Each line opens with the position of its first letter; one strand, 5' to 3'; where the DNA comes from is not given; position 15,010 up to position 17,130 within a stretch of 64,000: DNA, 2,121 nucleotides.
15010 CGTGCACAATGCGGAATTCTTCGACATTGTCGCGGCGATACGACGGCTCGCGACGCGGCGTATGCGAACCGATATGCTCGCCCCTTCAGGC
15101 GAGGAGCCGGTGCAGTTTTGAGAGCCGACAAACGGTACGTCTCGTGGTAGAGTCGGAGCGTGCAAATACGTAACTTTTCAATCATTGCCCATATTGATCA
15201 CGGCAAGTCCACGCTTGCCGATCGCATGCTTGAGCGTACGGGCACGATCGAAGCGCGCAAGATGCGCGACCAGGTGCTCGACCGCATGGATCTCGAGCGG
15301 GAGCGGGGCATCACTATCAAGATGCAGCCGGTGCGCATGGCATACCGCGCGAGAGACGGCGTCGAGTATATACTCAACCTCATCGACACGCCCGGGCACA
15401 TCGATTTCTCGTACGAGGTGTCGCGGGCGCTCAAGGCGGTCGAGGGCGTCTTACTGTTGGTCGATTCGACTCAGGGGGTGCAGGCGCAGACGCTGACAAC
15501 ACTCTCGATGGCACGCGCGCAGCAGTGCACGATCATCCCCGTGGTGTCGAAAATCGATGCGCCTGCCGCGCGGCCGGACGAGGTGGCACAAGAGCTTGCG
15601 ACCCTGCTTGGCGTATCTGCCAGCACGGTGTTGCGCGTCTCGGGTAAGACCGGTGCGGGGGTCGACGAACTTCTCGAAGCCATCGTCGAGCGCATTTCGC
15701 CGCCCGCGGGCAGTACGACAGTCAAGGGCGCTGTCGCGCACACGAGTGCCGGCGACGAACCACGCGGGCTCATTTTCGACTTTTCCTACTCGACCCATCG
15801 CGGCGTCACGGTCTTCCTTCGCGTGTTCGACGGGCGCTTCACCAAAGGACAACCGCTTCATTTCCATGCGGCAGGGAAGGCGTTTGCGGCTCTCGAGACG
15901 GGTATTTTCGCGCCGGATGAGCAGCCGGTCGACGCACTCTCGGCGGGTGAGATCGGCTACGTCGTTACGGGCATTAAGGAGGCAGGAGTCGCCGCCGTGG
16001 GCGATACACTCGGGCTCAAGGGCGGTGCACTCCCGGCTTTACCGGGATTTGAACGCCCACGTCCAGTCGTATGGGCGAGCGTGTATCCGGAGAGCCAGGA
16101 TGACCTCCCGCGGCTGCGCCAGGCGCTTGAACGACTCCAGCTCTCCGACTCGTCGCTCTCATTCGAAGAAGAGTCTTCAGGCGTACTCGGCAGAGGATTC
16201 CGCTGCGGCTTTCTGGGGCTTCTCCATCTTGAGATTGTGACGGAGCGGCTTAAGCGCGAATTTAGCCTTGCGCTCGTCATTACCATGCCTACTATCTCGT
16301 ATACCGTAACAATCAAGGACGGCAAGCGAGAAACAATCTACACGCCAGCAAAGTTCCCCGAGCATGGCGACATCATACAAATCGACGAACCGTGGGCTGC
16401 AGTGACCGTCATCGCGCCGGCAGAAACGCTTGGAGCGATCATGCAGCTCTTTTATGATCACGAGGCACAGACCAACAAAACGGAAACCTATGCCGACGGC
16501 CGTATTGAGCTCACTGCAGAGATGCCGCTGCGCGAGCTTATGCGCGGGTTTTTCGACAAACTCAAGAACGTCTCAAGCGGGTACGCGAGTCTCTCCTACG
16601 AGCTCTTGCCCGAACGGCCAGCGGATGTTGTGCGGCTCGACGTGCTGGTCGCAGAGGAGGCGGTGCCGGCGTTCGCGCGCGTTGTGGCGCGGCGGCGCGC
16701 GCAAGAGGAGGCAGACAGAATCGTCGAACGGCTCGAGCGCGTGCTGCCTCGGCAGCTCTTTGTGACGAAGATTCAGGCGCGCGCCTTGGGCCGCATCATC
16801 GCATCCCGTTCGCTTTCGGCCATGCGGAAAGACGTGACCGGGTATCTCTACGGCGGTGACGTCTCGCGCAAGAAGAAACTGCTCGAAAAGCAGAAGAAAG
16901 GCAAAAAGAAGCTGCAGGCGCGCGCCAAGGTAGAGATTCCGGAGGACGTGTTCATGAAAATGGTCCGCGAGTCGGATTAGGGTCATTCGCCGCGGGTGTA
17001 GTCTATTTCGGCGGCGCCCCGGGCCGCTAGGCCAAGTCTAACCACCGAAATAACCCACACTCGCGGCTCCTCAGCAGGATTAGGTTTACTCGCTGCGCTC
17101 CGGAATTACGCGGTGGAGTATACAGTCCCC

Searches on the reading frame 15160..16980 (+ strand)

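Call 7: search_protein_families(library=pfam, proteins=[window:15160-16980:+], max_evalue=0.001)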
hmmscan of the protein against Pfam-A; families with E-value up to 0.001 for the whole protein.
window:15160-16980:+ (606 aa): 8 families
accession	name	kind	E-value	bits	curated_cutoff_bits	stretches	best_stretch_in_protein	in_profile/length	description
PF00009.33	GTP_EFTU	-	1.1e-52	178.9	26.5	1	2-179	2-186/188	Elongation factor Tu GTP binding domain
PF06421.17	LepA_C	-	2.7e-32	111.5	29.7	1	498-602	2-106/107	GTP-binding protein LepA C-terminus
PF00679.30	EFG_C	-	4.5e-14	52.7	27.9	1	409-482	3-75/89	Elongation factor G C-terminus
PF14492.12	EFG_III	-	1.5e-09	38.2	27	1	300-372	2-71/75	Elongation Factor G, domain III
PF10662.15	PduV-EutP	-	0.00013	22.2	21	1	54-175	20-141/143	Ethanolamine utilisation - propanediol utilisation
PF03144.31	GTP_EFTU_D2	-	0.00021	22.1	30.3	1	215-284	1-72/73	Elongation factor Tu domain 2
PF22042.2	EF-G_D2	-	0.00024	21.6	27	1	202-284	3-81/84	Elongation factor G domain 2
PF01926.29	MMR_HSR1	-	0.00025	21.6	21.9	1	14-130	10-112/113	50S ribosome-binding GTPase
